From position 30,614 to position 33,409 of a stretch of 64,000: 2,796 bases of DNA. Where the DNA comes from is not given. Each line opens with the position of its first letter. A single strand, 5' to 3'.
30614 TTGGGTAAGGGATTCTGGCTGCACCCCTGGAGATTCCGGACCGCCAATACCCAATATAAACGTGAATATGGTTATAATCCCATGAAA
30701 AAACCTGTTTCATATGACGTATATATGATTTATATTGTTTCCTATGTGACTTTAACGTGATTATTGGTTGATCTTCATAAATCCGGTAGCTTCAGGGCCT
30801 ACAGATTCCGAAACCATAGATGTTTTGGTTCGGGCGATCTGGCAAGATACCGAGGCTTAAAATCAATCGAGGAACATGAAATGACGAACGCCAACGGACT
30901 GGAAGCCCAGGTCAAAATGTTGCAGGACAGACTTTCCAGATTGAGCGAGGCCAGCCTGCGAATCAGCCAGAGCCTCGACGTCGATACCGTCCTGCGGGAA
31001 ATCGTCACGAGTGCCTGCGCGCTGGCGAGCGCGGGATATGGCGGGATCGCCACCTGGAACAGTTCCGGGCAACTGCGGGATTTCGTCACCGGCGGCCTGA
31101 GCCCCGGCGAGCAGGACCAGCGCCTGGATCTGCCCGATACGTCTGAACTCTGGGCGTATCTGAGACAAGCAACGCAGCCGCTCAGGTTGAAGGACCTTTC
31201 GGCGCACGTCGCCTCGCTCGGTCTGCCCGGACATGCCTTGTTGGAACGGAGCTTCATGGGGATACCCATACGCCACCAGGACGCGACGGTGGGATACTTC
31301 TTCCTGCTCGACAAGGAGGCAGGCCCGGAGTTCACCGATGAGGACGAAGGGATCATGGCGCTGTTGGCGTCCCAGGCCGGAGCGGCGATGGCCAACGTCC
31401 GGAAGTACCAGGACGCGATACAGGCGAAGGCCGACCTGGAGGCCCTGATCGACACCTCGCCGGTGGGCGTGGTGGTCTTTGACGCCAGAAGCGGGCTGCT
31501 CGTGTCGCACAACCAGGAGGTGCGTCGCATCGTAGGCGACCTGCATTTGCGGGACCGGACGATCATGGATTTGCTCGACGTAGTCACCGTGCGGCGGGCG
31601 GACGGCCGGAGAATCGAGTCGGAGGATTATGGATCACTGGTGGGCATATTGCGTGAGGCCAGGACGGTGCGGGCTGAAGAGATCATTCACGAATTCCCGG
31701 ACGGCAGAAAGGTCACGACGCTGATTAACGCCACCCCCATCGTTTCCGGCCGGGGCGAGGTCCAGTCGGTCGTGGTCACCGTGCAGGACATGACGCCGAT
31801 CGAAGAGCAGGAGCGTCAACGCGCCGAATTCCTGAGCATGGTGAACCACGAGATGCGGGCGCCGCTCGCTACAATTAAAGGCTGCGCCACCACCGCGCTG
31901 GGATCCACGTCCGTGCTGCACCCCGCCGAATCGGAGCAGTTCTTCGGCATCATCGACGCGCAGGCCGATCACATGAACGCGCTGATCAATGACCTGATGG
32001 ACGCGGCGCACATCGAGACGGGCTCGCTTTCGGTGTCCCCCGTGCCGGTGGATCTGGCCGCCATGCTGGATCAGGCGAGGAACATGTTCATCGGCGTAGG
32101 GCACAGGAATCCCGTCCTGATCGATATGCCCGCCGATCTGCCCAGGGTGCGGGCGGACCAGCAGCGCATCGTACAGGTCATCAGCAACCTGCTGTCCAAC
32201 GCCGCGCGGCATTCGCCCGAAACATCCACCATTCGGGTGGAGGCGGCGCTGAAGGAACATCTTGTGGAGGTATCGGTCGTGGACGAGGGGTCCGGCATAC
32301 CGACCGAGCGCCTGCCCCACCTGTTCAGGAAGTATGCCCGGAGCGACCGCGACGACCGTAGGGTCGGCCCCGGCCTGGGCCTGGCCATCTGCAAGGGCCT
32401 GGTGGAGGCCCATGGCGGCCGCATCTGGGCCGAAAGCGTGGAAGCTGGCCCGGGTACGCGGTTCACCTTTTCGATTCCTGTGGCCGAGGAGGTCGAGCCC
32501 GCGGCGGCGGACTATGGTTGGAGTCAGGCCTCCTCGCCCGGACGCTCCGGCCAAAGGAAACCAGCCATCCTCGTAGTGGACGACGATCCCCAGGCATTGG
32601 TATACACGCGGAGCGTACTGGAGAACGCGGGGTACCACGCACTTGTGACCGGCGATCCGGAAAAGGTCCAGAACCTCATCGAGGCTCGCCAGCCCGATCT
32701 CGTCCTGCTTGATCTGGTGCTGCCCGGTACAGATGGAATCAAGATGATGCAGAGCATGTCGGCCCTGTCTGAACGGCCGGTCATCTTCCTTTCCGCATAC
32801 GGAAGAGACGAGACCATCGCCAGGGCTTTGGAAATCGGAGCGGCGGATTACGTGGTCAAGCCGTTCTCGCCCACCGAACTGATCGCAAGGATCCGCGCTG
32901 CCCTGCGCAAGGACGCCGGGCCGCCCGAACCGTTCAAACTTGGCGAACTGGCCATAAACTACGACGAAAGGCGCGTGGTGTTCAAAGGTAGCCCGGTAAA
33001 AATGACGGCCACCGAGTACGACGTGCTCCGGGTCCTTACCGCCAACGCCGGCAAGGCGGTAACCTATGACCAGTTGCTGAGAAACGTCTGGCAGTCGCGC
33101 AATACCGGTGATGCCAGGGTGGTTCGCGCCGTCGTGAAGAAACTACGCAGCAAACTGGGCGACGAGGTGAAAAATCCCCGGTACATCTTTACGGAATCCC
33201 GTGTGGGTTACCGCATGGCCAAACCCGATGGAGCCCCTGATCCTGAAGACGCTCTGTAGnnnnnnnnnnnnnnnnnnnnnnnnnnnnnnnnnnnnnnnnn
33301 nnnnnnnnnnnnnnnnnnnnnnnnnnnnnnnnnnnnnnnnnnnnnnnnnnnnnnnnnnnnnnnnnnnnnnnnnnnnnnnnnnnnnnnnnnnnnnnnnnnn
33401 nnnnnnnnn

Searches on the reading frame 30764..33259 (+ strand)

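Call 8: search_protein_families(library=pfam, proteins=[window:30764-33259:+], max_evalue=0.0001)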
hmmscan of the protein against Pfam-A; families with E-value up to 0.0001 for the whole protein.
window:30764-33259:+ (831 aa): 9 families
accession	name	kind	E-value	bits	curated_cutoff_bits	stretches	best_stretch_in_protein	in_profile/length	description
PF02518.31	HATPase_c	-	1.1e-28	100.3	26.4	1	465-574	2-110/111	Histidine kinase-, DNA gyrase B-, and HSP90-like ATPase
PF00072.30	Response_reg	-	8.3e-26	90.8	30.2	1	602-711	1-111/111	Response regulator receiver domain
PF00486.34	Trans_reg_C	-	6.1e-20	71.5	26.2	1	742-818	1-77/77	Transcriptional regulatory protein, C terminal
PF00512.31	HisKA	-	4.3e-13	49.6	26.9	1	352-420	1-66/66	His Kinase A (phospho-acceptor) domain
PF13185.12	GAF_2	-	2e-11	44.7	28.6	1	71-209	2-135/136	GAF domain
PF01590.32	GAF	-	3.5e-09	37.7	22.4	1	72-208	1-132/133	GAF domain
PF00989.32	PAS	-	2e-06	28.2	22.6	1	224-343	2-113/113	PAS fold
PF13581.12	HATPase_c_2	-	1.7e-05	25.3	27.4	1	472-549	35-111/127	Histidine kinase-like ATPase domain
PF13426.13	PAS_9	-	2.7e-05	24.8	27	1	233-344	1-102/103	PAS domain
